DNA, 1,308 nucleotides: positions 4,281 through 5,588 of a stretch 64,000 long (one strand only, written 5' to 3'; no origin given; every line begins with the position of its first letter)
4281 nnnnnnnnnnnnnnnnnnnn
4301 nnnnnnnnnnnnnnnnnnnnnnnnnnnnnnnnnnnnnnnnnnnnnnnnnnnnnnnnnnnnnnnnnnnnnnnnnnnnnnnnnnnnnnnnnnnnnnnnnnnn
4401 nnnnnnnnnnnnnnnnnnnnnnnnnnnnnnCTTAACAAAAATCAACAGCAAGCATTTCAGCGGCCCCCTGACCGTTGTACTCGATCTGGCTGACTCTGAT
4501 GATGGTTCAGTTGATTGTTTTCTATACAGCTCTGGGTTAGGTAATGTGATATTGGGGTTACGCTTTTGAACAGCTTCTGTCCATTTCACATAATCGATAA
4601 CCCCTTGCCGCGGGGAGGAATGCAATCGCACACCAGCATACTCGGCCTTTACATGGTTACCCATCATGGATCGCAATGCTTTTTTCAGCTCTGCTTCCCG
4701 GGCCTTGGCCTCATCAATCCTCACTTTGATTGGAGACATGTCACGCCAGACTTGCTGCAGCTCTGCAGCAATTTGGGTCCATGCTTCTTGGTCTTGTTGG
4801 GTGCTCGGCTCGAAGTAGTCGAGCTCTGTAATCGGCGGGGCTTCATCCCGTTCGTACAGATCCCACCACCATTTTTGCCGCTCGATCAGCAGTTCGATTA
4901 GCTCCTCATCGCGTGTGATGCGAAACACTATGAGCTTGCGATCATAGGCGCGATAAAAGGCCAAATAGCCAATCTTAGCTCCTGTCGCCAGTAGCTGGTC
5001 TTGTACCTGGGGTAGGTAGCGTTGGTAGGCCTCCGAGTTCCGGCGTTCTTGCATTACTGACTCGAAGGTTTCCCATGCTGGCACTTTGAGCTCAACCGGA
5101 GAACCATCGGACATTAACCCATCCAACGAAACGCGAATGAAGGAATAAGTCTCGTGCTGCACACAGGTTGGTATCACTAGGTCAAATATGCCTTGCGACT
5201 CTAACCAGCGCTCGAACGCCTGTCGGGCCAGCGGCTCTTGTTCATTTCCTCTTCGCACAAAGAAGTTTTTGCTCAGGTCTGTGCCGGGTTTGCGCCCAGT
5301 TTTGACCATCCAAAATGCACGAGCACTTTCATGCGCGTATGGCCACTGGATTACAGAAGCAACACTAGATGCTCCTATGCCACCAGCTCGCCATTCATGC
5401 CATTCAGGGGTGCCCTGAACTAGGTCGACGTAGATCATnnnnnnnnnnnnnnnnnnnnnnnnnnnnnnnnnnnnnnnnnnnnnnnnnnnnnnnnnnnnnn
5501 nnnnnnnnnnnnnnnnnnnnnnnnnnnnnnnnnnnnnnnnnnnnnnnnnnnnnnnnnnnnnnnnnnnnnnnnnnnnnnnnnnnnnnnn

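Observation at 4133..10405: Five copies of a conserved hairpin-rich element, each immediately upstream of a minus-strand cargo gene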

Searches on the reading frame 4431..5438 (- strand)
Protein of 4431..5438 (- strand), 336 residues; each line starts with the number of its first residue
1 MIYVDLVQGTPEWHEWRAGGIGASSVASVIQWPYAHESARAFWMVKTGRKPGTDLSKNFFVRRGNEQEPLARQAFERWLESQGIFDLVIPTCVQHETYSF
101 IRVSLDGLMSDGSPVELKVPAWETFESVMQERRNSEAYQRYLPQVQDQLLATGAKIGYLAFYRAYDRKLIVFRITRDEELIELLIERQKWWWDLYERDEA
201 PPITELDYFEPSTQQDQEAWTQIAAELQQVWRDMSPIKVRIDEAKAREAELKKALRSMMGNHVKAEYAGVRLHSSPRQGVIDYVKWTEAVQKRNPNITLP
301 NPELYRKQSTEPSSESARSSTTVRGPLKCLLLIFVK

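Call 58: search_protein_families(library=pfam, proteins=[window:4431-5438:-], max_evalue=0.01)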
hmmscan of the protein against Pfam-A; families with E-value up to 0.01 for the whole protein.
window:4431-5438:- (336 aa): 1 family
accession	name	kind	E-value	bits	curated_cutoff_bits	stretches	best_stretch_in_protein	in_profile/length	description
PF09588.16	YqaJ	-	1.4e-22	81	22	1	12-154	1-149/150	YqaJ-like viral recombinase domain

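Call 77: find_homologous_proteins(query=window:4431-5438:-, max_evalue=1e-20)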
Query window:4431-5438:- (336 aa): 28 proteins with E <= 1e-20 among 1332 candidates.
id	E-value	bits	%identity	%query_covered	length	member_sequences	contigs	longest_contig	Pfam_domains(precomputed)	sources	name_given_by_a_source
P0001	7.9e-205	697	98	93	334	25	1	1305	PF09588.17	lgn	-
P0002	4.3e-157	541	75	95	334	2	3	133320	PF09588.17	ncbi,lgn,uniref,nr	ncbi:YqaJ viral recombinase family nuclease [Aeromonas sp. Y311-2]|uniref:YqaJ viral recombinase fam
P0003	2.7e-132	459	64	93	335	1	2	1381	PF09588.17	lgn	-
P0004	1.2e-116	408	56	93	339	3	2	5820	PF09588.17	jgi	jgi:putative phage-type endonuclease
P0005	6.7e-114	399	54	92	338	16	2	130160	PF09588.17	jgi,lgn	jgi:putative phage-type endonuclease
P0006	1.4e-113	398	54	96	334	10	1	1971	PF09588.17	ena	-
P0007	2.4e-113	397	57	93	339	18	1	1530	PF09588.17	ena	-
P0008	3.0e-101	357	49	92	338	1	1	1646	PF09588.17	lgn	-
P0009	8.7e-93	329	48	92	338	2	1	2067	PF09588.17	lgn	-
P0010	6.5e-92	326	46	92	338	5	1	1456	PF09588.17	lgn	-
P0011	1.4e-76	276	95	40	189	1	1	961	PF09588.17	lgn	-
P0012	5.4e-48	182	33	100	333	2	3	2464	PF09588.17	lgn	-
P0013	4.8e-46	176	36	95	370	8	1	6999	PF09588.17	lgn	-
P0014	1.1e-43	168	36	93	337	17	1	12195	PF09588.17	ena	-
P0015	8.4e-42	162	35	97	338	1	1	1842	PF09588.17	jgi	-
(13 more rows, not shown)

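Call 78: find_encoding_contigs(protein=P0002, flank=10000, max_places=3)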
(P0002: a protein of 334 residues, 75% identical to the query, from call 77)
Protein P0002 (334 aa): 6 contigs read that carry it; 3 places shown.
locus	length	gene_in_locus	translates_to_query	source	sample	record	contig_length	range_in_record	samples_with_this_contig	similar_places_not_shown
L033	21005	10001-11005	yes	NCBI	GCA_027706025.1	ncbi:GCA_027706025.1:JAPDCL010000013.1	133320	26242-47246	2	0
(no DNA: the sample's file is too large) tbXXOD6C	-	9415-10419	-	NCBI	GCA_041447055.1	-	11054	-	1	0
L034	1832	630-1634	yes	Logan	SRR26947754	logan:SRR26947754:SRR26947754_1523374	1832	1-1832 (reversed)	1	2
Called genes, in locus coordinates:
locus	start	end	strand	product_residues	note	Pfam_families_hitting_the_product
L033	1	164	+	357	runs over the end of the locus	-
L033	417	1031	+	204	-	-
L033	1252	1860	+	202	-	-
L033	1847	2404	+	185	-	-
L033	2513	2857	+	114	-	-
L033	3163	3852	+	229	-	PF11672:DUF3268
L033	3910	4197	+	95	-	-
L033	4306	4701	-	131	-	-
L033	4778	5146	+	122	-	-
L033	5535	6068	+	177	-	-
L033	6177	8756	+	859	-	-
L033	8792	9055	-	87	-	-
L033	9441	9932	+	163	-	-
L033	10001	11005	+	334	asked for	PF09588:YqaJ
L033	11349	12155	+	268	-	-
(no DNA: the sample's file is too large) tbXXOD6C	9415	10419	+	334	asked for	PF09588:YqaJ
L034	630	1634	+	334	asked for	PF09588:YqaJ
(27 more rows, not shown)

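Call 79: find_encoding_contigs(protein=P0005, flank=10000, max_places=3)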
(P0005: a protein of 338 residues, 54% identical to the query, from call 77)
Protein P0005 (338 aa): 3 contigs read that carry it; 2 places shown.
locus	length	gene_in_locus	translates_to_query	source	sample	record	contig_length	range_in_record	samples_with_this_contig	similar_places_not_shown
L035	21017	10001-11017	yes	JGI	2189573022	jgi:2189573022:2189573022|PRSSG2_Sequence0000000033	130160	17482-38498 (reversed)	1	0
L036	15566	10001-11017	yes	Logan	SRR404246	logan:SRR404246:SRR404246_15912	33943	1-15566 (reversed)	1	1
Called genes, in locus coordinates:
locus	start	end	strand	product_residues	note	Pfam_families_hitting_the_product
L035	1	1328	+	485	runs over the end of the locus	PF07916:TraG_N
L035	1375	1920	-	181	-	-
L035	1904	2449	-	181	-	-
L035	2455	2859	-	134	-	-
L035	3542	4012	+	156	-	-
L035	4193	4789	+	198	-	PF00436:SSB (weak)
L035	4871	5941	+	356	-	-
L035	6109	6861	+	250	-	-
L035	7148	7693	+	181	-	-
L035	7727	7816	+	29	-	-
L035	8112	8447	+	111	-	-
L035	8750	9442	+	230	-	PF11672:DUF3268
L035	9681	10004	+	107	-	PF06755:CbtA_toxin (weak)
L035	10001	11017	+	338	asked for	PF09588:YqaJ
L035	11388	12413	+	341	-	PF07728:AAA_5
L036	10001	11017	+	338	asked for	PF09588:YqaJ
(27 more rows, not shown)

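Call 82: find_encoding_contigs(protein=P0004, flank=10000, max_places=2)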
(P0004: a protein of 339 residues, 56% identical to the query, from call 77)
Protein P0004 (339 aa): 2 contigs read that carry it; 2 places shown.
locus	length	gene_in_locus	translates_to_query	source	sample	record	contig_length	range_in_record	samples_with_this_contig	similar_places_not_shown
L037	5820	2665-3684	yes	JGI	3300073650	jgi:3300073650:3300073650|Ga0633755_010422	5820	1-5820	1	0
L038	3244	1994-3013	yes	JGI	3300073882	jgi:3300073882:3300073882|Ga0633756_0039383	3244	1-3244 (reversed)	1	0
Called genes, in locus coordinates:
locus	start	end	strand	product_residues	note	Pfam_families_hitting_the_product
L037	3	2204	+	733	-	?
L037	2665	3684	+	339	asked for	PF09588:YqaJ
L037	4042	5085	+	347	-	PF07728:AAA_5, PF17867:AAA_lid_7 (weak)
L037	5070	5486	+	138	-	-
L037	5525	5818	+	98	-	?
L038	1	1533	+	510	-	?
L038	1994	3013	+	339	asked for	PF09588:YqaJ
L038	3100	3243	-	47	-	?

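Call 83: find_encoding_contigs(protein=P0009, flank=10000, max_places=2)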
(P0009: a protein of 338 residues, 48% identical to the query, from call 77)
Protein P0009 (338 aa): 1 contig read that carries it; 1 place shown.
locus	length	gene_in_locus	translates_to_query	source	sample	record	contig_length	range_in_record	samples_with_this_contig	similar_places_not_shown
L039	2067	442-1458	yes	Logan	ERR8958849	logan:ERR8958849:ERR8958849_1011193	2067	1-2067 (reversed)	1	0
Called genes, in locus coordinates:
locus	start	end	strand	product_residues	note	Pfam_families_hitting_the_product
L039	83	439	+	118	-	-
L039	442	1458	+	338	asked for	PF09588:YqaJ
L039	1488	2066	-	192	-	?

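Call 84: find_encoding_contigs(protein=P0006, flank=10000, max_places=2)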
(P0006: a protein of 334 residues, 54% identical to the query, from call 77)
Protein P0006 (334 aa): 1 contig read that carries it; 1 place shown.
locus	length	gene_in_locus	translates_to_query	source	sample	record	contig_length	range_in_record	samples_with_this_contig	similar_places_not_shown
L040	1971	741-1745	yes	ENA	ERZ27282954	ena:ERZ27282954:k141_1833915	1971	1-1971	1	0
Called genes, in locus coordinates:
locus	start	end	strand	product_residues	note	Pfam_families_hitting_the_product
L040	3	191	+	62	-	?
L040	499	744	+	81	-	PF06755:CbtA_toxin (weak)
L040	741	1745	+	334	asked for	PF09588:YqaJ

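Call 85: find_encoding_contigs(protein=P0003, flank=10000, max_places=2)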
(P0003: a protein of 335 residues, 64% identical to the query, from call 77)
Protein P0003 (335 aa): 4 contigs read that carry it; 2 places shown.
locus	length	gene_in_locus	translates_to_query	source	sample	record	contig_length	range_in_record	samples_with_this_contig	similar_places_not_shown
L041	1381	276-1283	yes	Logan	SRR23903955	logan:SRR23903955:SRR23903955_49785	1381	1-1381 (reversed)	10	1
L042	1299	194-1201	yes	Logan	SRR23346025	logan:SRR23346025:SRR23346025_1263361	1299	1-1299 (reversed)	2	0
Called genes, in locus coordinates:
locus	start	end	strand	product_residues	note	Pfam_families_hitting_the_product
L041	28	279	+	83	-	PF06755:CbtA_toxin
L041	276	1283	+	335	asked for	PF09588:YqaJ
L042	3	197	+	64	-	?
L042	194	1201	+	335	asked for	PF09588:YqaJ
